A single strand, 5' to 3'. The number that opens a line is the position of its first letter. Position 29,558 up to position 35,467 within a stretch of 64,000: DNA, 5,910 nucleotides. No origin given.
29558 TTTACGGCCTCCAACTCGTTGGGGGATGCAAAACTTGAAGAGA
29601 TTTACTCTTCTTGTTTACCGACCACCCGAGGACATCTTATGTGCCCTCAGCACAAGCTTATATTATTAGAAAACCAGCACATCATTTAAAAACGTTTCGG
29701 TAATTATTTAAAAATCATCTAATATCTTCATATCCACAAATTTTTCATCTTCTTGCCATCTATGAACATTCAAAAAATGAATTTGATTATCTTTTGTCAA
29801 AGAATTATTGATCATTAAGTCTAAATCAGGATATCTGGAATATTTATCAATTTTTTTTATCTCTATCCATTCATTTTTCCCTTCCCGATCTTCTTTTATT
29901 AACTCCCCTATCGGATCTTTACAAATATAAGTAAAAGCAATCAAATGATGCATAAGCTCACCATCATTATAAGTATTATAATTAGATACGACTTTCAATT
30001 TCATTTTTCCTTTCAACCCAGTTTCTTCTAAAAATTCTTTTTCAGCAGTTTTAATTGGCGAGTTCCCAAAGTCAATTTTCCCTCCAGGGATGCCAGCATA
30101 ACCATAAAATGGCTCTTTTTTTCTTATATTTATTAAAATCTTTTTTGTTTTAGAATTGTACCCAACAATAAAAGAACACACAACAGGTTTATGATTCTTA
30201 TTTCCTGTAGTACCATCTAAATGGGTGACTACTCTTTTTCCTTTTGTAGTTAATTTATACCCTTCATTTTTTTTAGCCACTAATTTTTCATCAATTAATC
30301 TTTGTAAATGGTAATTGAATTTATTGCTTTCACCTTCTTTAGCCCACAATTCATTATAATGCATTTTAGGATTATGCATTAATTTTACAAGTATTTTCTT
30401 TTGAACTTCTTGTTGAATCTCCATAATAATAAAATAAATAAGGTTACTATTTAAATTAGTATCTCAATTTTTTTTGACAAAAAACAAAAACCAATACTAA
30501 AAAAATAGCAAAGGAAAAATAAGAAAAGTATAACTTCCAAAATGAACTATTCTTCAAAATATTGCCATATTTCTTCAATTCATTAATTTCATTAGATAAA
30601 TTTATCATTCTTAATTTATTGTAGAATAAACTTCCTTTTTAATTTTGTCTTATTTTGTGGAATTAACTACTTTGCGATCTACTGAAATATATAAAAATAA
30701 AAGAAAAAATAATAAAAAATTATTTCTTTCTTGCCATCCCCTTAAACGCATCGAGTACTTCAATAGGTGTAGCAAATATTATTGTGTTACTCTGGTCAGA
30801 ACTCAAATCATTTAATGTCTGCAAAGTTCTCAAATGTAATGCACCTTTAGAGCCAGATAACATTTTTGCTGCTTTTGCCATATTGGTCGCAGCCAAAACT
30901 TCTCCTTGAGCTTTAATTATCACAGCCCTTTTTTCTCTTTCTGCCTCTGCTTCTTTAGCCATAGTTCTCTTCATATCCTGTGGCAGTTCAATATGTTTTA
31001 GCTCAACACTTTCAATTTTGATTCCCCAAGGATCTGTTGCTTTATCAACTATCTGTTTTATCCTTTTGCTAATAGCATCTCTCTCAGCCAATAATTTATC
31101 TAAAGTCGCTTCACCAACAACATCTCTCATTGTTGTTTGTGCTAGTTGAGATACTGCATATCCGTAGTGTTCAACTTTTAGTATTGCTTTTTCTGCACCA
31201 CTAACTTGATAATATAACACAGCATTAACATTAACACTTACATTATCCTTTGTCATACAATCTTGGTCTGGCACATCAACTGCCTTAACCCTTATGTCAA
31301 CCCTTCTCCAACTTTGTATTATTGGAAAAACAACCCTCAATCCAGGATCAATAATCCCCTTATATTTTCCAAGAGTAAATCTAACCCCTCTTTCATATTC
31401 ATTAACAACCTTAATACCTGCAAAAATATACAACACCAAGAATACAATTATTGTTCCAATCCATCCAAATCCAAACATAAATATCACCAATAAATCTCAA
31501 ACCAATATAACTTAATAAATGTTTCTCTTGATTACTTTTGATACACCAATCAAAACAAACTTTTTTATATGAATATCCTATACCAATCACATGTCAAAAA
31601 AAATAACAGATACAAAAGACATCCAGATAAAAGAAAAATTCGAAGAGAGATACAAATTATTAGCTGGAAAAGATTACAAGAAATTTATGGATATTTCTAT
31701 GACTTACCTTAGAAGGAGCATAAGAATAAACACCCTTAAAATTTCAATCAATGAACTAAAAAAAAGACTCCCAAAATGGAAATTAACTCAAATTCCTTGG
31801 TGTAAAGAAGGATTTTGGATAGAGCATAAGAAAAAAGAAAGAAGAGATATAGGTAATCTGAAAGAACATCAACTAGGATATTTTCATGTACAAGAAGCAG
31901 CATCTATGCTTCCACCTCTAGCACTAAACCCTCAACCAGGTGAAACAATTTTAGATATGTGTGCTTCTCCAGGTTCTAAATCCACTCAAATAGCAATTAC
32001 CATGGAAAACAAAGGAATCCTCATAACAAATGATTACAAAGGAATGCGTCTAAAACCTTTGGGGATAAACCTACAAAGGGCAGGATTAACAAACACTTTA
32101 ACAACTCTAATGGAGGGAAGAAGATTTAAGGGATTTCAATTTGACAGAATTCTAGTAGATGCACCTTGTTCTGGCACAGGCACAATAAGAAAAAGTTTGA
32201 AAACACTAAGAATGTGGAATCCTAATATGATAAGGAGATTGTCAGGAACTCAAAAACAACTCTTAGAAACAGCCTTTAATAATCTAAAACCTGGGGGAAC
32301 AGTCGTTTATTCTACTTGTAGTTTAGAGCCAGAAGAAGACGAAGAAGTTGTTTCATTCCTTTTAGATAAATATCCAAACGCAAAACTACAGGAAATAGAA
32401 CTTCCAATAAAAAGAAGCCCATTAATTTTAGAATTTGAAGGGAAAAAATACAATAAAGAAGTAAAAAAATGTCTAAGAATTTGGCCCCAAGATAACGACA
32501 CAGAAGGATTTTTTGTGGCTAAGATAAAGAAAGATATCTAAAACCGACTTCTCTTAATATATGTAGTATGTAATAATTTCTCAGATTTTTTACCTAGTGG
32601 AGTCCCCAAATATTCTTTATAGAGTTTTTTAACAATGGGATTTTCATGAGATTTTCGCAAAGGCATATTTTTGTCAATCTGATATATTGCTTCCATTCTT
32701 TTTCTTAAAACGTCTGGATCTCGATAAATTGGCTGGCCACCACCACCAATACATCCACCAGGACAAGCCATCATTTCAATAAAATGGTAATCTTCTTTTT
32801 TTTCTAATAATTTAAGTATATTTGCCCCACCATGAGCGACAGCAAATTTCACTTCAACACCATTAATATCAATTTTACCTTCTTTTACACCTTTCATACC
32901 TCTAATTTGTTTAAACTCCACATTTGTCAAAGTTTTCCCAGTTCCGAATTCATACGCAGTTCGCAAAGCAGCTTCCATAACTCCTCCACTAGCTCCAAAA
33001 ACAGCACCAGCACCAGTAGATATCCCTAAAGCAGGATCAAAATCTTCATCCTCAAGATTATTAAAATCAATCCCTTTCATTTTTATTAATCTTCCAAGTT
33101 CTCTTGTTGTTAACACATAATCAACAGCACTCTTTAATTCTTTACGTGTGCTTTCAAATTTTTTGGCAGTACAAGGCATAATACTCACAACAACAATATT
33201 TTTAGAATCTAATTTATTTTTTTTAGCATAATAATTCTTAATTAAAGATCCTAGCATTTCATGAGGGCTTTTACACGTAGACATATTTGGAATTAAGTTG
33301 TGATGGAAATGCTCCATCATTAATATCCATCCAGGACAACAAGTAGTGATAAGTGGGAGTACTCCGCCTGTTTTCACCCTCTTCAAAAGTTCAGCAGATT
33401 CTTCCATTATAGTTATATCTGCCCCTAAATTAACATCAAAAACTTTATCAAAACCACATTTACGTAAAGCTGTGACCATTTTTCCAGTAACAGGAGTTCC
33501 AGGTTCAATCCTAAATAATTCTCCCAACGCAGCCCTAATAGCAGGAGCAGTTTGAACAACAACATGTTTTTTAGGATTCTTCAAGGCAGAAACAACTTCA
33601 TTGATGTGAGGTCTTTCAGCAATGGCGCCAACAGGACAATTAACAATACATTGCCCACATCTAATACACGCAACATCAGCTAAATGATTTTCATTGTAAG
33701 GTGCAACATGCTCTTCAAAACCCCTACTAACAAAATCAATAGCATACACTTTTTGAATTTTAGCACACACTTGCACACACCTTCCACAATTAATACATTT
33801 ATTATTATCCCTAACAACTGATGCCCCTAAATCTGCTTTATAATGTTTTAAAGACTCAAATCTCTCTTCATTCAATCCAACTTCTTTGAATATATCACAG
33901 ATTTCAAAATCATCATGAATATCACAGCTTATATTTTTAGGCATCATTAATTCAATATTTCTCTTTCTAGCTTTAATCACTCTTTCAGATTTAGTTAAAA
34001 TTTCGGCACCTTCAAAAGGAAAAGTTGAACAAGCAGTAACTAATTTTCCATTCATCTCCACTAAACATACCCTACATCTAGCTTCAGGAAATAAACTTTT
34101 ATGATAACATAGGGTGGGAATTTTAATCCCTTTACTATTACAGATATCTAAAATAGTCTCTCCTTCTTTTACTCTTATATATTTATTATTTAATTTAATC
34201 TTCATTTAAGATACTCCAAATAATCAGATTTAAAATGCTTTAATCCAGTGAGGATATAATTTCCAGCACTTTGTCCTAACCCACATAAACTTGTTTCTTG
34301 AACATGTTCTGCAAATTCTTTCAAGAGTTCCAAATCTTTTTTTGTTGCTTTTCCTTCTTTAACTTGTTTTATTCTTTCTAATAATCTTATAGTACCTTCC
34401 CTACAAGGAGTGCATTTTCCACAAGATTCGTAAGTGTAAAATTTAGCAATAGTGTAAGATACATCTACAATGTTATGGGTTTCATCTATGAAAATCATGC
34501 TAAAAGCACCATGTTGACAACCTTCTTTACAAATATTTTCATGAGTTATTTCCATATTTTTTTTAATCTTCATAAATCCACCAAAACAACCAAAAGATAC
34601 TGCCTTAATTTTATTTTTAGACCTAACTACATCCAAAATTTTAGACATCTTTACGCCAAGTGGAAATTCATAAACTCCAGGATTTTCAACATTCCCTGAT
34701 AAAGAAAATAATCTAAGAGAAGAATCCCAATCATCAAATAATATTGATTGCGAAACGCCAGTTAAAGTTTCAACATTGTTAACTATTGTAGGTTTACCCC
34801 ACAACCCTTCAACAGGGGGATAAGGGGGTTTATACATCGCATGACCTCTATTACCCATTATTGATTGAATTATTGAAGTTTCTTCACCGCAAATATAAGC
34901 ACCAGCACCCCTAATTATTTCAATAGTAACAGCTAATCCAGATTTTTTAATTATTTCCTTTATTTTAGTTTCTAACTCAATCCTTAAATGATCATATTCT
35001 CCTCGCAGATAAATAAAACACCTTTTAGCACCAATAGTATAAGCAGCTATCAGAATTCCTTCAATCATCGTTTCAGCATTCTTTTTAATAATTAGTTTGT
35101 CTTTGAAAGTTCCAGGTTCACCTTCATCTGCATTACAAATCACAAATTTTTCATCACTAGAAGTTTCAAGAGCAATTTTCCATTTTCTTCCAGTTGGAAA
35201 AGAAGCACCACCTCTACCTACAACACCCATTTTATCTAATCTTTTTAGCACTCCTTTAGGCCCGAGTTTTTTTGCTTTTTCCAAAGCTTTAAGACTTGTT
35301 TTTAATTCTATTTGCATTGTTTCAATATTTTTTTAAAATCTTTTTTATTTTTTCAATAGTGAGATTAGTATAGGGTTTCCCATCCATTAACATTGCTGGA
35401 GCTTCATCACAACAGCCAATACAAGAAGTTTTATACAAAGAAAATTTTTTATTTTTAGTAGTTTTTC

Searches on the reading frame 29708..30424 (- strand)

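Call 26: search_protein_families(library=pfam, proteins=[window:29708-30424:-], max_evalue=0.001)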
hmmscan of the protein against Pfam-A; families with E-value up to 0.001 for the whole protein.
window:29708-30424:- (238 aa): 3 families
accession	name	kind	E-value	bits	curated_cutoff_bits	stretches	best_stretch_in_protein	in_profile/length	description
PF00293.34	NUDIX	-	9.6e-10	39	21.1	1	86-192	8-118/134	NUDIX domain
PF24038.1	DUF7347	-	2.6e-09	37.6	27.6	1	6-67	11-75/77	Domain of unknown function (DUF7347)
PF14947.12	HTH_45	-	0.00064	20.1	25.5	0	36-69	36-69/77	Winged helix-turn-helix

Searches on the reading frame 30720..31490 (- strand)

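Call 26: search_protein_families(library=pfam, proteins=[window:30720-31490:-], max_evalue=0.001)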
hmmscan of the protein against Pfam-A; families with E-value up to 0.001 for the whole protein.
window:30720-31490:- (256 aa): 2 families
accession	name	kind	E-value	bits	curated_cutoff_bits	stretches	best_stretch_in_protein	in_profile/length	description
PF01145.31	Band_7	-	3.1e-43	148.3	23.6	1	27-197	1-175/176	SPFH domain / Band 7 family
PF13421.11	Band_7_1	-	1.7e-05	25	24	1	94-182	119-208/211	SPFH domain-Band 7 family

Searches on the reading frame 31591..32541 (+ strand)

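Call 26: search_protein_families(library=pfam, proteins=[window:31591-32541:+], max_evalue=0.001)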
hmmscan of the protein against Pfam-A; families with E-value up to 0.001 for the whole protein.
window:31591-32541:+ (316 aa): 2 families
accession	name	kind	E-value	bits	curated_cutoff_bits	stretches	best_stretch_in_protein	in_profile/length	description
PF01189.24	Methyltr_RsmB-F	-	2.4e-52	177.9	27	1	110-313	2-199/199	16S rRNA methyltransferase RsmB/F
PF17125.10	Methyltr_RsmF_N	-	3.7e-21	75.8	34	1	15-103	3-86/86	N-terminal domain of 16S rRNA methyltransferase RsmF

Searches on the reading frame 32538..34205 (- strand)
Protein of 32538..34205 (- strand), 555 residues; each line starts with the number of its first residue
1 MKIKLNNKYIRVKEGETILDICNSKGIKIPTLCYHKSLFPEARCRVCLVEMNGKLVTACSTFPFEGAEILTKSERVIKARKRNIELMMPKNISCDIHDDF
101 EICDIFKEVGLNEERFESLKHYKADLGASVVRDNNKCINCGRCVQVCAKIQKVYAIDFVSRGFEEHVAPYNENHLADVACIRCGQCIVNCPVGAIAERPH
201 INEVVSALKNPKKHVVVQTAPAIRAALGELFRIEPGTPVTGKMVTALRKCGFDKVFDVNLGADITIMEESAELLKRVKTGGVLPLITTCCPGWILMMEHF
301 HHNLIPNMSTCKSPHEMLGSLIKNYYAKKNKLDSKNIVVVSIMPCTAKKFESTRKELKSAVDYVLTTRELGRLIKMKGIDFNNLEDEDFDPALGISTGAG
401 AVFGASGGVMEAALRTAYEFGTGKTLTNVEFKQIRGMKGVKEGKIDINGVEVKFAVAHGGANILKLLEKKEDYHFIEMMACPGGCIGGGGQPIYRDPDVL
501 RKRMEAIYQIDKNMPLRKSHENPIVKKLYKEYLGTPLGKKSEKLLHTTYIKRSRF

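Call 27: search_protein_families(library=pfam, proteins=[window:32538-34205:-], max_evalue=0.001)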
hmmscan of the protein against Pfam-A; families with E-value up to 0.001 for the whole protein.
window:32538-34205:- (555 aa): 16 families
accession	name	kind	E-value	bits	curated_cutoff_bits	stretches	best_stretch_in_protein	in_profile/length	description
PF02906.19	Fe_hyd_lg_C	-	5.1e-94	314.9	22.1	1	213-489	1-245/245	Iron only hydrogenase large subunit, C-terminal domain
PF02256.22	Fe_hyd_SSU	-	2.5e-25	88.7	24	1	498-552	2-56/56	Iron hydrogenase small subunit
PF13510.11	Fer2_4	-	1.7e-12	47.7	22.8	1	2-73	5-81/82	2Fe-2S iron-sulfur cluster binding domain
PF13237.11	Fer4_10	-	1.9e-09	37.7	25.5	1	130-148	2-21/53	4Fe-4S dicluster domain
PF12838.12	Fer4_7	-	1.9e-08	35.1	27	1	136-194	1-52/52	4Fe-4S dicluster domain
PF00111.32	Fer2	-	2.4e-07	31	21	1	9-56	9-52/77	2Fe-2S iron-sulfur cluster binding domain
PF00037.32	Fer4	-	6.3e-07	29.4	21.1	0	131-147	2-18/24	4Fe-4S binding domain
PF22117.2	Fer4_Nqo3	-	4.4e-06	27.2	27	1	128-195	2-66/67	NADH-quinone oxidoreductase subunit 3, ferredoxin-like domain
PF12837.12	Fer4_6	-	5.4e-06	26.6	25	1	130-148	2-20/24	4Fe-4S binding domain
PF13484.11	Fer4_16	-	1.1e-05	26.5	30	1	180-202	2-25/66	4Fe-4S double cluster binding domain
PF13187.11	Fer4_9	-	2e-05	25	27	1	136-195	1-52/52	4Fe-4S dicluster domain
PF14697.11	Fer4_21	-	3e-05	24.5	35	1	133-195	4-57/59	4Fe-4S dicluster domain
PF25160.1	LdpA_Fe-S-bd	-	3.2e-05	24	27.6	0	175-199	23-47/49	LdpA Fe-S cluster-binding domain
PF12797.12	Fer4_2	-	3.3e-05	24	24.5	1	130-147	3-20/22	4Fe-4S binding domain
PF17179.9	Fer4_22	-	0.00054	21.2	27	0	132-148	76-92/95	4Fe-4S dicluster domain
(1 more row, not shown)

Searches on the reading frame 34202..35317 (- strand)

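Call 27: search_protein_families(library=pfam, proteins=[window:34202-35317:-], max_evalue=0.001)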
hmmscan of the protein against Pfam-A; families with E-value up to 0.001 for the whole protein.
window:34202-35317:- (371 aa): 3 families
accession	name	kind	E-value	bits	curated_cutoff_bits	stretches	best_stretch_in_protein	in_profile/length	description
PF01512.22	Complex1_51K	-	5.7e-41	140.3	31.2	1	29-189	3-149/150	Nuo51 FMN-binding domain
PF10589.14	NADH_4Fe-4S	-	2.7e-28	98.1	23.5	1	286-368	2-84/85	NADH-ubiquinone oxidoreductase-F iron-sulfur binding region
PF10531.15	SLBB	-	0.00096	19.4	27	0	205-228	3-26/55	SLBB domain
